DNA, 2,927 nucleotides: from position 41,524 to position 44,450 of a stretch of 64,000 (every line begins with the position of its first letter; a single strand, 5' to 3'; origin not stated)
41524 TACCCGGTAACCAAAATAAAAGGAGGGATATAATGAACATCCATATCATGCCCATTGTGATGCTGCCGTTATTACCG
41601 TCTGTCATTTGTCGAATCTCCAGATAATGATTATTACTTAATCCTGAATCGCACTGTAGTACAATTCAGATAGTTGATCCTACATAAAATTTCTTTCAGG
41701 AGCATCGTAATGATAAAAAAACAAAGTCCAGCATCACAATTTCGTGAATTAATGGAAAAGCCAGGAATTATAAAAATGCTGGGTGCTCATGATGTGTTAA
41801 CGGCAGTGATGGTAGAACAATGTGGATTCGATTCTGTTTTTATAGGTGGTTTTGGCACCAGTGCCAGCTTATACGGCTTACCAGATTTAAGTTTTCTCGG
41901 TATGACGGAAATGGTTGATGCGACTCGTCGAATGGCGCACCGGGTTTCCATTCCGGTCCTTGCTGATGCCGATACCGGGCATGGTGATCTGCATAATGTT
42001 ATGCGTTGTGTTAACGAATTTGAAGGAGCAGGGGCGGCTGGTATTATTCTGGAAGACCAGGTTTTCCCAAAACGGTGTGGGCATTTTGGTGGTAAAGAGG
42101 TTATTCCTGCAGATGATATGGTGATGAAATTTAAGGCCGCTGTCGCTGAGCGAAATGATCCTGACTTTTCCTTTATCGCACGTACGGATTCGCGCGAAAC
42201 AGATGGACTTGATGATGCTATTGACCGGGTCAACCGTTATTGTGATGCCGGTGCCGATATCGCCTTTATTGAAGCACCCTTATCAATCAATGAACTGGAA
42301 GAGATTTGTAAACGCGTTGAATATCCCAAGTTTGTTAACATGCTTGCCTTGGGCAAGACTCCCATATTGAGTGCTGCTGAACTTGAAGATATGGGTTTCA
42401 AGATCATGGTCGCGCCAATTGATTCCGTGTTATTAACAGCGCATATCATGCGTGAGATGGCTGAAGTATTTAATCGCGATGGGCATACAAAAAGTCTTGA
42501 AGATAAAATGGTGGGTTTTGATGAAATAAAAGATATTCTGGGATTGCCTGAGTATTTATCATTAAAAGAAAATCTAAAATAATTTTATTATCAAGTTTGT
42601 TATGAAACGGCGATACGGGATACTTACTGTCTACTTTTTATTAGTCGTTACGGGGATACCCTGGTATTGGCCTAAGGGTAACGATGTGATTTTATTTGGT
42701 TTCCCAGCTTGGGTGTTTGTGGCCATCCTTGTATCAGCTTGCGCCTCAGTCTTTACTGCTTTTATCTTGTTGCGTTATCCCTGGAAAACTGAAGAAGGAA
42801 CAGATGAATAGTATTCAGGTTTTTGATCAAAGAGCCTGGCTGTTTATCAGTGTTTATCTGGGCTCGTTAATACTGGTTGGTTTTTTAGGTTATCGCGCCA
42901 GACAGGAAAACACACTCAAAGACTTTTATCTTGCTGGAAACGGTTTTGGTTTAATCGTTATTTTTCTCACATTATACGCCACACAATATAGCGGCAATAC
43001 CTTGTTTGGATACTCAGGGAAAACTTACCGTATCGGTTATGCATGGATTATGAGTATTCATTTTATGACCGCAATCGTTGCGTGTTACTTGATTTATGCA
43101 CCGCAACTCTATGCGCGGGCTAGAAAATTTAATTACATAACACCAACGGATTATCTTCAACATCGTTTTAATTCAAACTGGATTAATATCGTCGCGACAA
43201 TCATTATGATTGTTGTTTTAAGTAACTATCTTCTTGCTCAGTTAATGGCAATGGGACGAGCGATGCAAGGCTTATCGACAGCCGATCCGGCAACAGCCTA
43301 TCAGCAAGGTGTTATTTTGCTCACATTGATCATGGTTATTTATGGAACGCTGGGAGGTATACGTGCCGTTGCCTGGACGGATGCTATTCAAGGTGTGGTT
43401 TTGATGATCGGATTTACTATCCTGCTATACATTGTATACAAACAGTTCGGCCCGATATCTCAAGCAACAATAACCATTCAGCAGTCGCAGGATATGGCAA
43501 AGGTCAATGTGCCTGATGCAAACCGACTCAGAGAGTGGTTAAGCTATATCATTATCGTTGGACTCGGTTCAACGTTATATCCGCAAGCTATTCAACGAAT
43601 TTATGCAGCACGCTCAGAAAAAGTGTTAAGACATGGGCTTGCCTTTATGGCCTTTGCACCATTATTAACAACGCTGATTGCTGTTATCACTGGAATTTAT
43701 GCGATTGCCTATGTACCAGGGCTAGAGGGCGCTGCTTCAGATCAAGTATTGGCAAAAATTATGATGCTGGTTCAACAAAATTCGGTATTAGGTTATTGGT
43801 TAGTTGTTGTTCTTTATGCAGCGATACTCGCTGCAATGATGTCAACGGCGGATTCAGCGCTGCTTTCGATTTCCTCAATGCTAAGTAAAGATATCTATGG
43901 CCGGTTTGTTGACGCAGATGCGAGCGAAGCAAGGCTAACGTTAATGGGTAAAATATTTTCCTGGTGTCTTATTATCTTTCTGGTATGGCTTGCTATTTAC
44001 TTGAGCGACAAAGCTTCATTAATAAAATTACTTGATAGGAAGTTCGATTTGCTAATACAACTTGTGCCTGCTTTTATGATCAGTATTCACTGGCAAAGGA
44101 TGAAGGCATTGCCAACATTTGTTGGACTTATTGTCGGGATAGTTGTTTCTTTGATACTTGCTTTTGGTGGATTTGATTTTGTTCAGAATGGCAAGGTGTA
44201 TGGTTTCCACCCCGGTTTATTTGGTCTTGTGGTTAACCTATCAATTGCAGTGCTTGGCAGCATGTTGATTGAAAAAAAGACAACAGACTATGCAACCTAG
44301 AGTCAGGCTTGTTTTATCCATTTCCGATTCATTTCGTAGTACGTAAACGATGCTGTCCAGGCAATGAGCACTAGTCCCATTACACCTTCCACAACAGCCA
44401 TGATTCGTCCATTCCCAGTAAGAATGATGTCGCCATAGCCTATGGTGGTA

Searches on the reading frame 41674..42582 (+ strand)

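Call 9: search_protein_families(library=pfam, proteins=[window:41674-42582:+], max_evalue=0.01)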
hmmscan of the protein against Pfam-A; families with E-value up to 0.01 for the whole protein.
window:41674-42582:+ (302 aa): 2 families
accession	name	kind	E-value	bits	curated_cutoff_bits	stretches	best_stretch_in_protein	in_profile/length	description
PF13714.12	PEP_mutase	-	1.8e-45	155.8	31.5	1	23-263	1-236/240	Phosphoenolpyruvate phosphomutase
PF00463.27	ICL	-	3.9e-14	52.5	26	1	93-194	150-254/526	Isocitrate lyase family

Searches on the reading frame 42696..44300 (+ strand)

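Call 9: search_protein_families(library=pfam, proteins=[window:42696-44300:+], max_evalue=0.01)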
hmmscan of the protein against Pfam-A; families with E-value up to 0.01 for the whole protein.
window:42696-44300:+ (534 aa): 2 families
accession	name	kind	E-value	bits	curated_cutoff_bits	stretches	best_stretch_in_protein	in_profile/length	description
PF00474.23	SSF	-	1.8e-49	169.2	22.8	1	77-481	1-406/406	Sodium:solute symporter family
PF04238.17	DUF420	-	0.00085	20.1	30.5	1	50-173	7-122/130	Protein of unknown function (DUF420)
